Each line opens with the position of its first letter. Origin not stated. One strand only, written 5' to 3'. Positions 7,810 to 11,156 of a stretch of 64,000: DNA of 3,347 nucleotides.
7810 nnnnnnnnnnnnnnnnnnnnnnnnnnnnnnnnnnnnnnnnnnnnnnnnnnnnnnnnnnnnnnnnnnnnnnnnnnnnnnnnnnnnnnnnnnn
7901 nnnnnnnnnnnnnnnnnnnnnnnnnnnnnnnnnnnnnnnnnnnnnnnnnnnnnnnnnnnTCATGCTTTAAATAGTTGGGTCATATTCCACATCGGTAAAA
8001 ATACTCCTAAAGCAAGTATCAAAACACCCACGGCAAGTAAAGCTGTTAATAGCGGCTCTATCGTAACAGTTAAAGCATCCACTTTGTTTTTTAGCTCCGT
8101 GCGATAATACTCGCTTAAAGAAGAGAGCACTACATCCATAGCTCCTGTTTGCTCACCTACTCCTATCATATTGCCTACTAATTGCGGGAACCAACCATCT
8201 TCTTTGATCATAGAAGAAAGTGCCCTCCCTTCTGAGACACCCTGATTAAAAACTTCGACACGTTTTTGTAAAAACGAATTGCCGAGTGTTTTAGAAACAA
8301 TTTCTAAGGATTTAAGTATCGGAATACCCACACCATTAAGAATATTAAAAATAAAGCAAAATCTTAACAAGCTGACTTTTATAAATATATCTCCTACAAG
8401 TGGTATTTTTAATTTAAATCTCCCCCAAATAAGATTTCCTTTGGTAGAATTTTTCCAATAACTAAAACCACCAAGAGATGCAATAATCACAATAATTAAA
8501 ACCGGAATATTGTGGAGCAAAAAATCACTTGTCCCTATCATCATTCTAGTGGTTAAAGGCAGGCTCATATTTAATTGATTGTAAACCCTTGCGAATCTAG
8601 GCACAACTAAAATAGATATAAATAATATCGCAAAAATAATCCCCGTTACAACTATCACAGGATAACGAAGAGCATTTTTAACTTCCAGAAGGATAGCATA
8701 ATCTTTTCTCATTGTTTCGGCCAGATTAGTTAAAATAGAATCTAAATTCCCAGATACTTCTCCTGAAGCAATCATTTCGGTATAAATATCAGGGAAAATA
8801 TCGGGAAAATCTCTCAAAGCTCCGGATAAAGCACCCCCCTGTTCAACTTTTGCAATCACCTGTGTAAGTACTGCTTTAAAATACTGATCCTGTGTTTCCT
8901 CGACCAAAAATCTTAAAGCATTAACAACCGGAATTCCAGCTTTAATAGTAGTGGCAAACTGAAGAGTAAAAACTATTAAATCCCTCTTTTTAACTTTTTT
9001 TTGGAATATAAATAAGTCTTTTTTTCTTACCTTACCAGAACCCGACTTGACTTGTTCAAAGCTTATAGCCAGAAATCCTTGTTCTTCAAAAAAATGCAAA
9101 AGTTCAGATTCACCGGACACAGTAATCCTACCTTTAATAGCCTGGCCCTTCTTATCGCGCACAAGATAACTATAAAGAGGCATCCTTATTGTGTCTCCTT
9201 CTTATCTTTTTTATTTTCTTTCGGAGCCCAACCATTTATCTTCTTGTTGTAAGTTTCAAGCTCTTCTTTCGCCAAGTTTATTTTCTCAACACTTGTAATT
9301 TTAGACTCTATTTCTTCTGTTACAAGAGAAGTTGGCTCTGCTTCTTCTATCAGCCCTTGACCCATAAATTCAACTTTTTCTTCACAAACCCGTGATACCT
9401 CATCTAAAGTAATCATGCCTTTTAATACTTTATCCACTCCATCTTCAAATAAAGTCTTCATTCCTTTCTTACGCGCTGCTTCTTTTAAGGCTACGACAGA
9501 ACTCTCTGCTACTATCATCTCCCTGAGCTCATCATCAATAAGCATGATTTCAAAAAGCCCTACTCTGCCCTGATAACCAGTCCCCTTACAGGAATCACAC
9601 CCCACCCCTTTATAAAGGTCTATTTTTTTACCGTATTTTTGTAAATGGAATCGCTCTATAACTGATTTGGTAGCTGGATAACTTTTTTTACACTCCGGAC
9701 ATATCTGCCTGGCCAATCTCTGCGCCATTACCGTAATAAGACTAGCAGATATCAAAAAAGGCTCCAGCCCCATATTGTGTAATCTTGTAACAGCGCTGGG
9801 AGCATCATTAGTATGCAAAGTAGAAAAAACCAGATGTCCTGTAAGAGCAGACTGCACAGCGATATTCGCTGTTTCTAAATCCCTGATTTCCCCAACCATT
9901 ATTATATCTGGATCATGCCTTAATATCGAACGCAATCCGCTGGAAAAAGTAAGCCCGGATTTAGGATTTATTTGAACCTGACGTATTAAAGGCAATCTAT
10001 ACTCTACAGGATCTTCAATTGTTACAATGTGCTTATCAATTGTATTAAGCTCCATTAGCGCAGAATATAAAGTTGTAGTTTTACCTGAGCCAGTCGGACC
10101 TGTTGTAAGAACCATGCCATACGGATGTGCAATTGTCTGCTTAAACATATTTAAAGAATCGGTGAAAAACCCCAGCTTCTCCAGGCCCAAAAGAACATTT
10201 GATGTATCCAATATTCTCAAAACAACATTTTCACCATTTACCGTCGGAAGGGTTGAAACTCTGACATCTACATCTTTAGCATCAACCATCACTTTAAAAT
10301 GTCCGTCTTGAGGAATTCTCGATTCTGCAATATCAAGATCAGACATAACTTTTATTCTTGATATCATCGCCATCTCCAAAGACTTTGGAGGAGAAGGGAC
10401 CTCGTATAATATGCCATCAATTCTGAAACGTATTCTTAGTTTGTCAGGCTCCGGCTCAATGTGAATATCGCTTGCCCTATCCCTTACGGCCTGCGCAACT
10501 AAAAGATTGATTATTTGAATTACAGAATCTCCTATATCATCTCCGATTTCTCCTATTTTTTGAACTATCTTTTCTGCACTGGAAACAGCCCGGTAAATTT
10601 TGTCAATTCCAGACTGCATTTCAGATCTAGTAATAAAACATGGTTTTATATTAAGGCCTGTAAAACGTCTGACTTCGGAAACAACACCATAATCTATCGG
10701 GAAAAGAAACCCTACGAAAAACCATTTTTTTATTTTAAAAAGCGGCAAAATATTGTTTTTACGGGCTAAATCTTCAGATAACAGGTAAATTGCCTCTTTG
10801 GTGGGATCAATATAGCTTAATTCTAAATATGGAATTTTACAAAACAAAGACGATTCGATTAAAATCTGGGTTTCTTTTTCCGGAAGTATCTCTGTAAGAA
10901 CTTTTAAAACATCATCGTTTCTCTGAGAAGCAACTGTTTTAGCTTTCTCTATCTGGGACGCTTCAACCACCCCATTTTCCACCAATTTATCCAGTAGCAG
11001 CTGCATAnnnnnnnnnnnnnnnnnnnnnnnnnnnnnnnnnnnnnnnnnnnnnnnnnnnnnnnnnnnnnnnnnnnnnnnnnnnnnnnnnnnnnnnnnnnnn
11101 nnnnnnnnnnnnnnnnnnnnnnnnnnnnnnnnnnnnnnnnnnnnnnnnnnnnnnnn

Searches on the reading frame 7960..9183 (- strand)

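Call 59: search_protein_families(library=pfam, proteins=[window:7960-9183:-], max_evalue=0.00001)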
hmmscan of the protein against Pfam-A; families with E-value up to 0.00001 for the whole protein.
window:7960-9183:- (407 aa): 1 family
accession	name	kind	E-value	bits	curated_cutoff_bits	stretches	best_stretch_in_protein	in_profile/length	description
PF00482.28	T2SSF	-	1.2e-53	180.8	25.2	2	72-195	1-125/125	Type II secretion system (T2SS), protein F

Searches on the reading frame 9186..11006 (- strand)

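Call 37: search_protein_families(library=ncbifam, proteins=[window:9186-11006:-], max_evalue=1e-20)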
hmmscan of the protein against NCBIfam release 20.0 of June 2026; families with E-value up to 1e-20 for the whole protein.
window:9186-11006:- (606 aa): 7 families
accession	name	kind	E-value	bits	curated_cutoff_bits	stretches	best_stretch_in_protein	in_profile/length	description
TIGR02538.1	type_IV_pilB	equivalog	2.8e-176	587.4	675.65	1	5-542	3-563/564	type IV-A pilus assembly ATPase PilB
TIGR02533.1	type_II_gspE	equivalog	1.4e-173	578.1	630.25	1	76-540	4-485/486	type II secretion system ATPase GspE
NF007755.0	PRK10436.1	equivalog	3.7e-138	461.1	617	1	149-542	72-460/465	type II secretion system protein GspE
NF053534.1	T4PilAsmATPsTfpB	equivalog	7.1e-138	460.5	850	1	58-541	75-582/584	type IV pilus assembly ATPase TfpB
NF041000.1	ATPase_ComGA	equivalog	1.8e-79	266.5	300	1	169-432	3-265/267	competence type IV pilus ATPase ComGA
TIGR01420.1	pilT_fam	subfamily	8.8e-55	186.3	319.1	1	167-433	3-269/343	PilT/PilU family type 4a pilus ATPase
TIGR02525.1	plasmid_TraJ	equivalog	3.1e-24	85.6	368.3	1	263-412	122-272/372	plasmid transfer ATPase TraJ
